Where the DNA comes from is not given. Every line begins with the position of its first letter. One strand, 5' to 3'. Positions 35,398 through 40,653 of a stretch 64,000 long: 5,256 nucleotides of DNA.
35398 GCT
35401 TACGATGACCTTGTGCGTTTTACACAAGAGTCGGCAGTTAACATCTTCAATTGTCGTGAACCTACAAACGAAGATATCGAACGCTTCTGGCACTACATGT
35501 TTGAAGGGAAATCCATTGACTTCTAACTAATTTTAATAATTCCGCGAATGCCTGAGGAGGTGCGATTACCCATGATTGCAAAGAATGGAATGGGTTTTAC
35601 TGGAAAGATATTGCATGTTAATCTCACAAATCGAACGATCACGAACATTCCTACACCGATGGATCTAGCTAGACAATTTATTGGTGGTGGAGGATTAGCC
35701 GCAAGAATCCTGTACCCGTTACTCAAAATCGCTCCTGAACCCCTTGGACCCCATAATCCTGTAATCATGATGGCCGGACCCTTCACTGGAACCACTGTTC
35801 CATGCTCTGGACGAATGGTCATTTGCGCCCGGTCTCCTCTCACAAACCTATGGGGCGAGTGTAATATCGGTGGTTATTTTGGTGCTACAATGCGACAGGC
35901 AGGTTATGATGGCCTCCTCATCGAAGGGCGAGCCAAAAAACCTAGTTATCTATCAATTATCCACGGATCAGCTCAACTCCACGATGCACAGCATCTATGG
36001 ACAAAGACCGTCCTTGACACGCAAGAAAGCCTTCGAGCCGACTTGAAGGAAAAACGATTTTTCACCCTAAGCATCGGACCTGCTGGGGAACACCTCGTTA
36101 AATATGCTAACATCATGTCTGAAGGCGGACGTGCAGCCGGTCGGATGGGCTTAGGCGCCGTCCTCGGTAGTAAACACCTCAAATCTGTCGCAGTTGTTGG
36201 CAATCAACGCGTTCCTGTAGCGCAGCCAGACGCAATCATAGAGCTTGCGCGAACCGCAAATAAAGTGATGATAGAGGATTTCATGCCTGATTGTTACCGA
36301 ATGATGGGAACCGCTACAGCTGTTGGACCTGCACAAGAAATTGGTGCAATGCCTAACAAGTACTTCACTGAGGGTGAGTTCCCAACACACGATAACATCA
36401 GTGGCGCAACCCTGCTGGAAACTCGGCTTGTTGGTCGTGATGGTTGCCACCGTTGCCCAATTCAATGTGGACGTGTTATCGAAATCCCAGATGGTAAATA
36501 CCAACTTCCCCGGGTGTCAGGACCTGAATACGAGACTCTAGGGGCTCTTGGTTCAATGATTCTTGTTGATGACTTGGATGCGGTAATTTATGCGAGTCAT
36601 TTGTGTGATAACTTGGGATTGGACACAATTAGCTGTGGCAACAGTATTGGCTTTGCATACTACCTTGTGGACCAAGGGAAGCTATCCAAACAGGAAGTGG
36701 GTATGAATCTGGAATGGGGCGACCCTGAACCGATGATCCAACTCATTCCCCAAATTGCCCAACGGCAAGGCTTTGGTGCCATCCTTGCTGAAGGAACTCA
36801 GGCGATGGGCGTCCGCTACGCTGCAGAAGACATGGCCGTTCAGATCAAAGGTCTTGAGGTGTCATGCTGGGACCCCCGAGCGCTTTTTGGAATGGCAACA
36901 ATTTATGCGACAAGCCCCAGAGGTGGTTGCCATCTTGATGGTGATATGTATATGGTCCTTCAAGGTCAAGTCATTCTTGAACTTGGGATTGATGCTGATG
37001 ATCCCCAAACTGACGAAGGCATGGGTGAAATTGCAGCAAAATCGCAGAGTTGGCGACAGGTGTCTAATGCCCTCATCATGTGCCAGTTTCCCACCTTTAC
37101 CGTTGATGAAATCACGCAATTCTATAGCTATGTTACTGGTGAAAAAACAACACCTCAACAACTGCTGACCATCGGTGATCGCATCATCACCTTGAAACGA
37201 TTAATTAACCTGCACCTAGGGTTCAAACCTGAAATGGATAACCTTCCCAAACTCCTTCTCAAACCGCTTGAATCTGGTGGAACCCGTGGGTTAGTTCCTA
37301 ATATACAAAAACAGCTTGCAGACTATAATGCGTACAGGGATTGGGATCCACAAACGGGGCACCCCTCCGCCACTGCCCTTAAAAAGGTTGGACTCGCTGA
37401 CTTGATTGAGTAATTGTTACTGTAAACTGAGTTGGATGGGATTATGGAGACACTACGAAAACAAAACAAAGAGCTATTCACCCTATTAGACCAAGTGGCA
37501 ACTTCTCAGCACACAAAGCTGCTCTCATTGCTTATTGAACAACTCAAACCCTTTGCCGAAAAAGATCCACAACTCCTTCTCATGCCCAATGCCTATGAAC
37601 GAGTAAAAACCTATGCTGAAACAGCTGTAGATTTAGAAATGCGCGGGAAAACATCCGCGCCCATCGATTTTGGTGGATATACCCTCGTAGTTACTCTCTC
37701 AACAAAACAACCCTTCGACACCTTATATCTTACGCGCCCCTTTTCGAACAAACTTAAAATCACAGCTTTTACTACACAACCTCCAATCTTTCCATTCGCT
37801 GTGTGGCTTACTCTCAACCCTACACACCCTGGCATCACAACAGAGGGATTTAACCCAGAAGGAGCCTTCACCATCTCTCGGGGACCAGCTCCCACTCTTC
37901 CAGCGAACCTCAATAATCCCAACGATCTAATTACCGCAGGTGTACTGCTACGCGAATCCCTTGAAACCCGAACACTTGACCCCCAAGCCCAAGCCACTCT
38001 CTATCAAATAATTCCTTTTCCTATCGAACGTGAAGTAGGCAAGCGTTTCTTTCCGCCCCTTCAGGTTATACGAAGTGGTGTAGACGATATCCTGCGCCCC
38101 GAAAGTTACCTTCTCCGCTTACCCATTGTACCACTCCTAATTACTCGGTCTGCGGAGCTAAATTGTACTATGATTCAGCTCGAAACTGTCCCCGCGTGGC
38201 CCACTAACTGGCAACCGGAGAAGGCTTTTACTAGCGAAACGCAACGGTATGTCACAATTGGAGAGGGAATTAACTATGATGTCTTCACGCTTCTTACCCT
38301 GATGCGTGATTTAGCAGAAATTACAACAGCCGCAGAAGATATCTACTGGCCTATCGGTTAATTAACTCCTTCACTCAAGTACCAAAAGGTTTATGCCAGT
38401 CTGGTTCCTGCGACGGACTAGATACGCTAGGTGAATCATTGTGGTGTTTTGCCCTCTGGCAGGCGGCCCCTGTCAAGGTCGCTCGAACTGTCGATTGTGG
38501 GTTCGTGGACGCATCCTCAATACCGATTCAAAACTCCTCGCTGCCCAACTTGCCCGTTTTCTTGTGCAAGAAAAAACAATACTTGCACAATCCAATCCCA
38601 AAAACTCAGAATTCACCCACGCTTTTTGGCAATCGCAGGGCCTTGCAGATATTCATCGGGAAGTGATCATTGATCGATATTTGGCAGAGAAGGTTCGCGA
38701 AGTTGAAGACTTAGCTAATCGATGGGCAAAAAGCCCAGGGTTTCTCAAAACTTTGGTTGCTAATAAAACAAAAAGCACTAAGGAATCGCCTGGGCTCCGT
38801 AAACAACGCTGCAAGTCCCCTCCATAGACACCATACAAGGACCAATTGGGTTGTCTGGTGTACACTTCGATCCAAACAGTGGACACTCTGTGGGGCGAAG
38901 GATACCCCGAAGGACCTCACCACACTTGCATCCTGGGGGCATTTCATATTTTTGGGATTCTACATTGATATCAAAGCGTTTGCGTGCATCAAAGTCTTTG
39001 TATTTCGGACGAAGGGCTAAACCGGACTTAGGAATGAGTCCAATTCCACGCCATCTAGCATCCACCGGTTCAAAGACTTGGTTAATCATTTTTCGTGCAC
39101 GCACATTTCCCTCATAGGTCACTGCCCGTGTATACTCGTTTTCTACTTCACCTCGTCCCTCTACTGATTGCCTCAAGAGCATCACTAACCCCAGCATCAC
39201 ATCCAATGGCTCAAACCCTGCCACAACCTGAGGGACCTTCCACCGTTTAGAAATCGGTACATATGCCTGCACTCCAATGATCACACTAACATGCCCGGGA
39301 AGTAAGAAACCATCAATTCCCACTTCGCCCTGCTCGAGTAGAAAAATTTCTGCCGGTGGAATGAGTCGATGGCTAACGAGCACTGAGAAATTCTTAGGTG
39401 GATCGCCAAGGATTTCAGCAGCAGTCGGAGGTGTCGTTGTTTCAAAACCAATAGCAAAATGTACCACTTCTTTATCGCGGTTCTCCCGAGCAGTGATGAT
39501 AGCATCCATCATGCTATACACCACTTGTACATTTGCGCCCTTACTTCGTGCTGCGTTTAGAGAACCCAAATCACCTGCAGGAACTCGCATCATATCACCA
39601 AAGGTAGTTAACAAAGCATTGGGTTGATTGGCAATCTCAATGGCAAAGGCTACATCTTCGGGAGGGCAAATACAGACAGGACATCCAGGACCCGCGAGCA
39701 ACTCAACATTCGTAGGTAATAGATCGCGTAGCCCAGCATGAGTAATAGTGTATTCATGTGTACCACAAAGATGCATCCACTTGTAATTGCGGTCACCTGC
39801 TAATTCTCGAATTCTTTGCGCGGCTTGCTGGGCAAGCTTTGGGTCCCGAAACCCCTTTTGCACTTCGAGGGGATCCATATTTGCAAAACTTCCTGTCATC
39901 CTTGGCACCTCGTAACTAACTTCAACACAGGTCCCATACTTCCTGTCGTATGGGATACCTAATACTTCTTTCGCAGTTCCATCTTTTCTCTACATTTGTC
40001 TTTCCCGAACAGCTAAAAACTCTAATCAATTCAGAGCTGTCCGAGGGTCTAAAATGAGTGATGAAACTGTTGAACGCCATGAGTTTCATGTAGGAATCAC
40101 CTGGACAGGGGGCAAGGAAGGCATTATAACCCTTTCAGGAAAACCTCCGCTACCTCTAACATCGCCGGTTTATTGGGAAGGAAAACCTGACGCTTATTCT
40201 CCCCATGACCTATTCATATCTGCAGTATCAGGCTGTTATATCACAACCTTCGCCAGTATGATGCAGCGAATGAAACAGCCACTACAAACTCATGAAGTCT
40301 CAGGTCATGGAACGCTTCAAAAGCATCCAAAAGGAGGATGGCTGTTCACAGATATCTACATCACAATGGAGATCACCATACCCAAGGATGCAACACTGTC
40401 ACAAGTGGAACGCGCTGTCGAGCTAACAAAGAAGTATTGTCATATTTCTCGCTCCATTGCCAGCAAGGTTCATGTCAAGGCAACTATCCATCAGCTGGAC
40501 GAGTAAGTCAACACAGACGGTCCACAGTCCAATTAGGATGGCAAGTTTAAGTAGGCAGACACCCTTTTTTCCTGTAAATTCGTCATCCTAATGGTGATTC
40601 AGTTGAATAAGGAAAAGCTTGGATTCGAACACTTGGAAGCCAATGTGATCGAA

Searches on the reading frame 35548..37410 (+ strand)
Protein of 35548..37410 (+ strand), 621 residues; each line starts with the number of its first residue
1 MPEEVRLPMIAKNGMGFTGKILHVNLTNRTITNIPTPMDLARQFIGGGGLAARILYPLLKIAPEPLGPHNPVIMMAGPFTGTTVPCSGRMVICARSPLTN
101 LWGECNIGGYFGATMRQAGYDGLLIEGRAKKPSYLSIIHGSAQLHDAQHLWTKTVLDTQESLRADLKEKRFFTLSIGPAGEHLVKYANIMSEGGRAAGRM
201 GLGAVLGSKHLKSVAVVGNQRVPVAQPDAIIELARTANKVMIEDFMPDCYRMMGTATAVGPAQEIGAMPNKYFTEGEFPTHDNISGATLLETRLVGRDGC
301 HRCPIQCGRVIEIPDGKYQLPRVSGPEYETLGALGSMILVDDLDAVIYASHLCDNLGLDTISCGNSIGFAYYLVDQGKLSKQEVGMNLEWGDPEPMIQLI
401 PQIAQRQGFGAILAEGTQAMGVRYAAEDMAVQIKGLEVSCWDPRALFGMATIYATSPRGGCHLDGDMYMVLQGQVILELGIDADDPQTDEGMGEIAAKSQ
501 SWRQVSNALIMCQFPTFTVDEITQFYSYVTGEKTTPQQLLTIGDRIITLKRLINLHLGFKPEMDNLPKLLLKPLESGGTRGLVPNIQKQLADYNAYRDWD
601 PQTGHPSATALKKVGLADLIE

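Call 50: search_protein_families(library=pfam, proteins=[window:35548-37410:+], max_evalue=0.001)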
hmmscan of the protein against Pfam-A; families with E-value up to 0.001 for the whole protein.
window:35548-37410:+ (621 aa): 2 families
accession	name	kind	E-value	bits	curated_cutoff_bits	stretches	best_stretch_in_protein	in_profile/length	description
PF01314.23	AFOR_C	-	2.8e-113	379.4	27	1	237-616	6-385/385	Aldehyde ferredoxin oxidoreductase, domains 2 & 3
PF02730.20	AFOR_N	-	4.7e-71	239.1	29.8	1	19-218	1-198/199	Aldehyde ferredoxin oxidoreductase, N-terminal domain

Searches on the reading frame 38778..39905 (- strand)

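Call 50: search_protein_families(library=pfam, proteins=[window:38778-39905:-], max_evalue=0.001)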
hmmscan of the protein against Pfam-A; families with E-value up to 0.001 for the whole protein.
window:38778-39905:- (375 aa): 1 family
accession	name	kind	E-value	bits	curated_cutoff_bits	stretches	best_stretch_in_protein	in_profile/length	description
PF01924.21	HypD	-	5.8e-142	473.4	25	1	24-369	2-348/351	Hydrogenase formation hypA family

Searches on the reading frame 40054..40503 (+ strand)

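Call 50: search_protein_families(library=pfam, proteins=[window:40054-40503:+], max_evalue=0.001)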
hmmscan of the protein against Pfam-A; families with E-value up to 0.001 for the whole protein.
window:40054-40503:+ (150 aa): 1 family
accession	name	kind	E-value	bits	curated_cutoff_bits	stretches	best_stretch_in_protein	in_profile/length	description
PF02566.24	OsmC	-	4.9e-16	59.4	27.5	1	43-142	1-98/100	OsmC-like protein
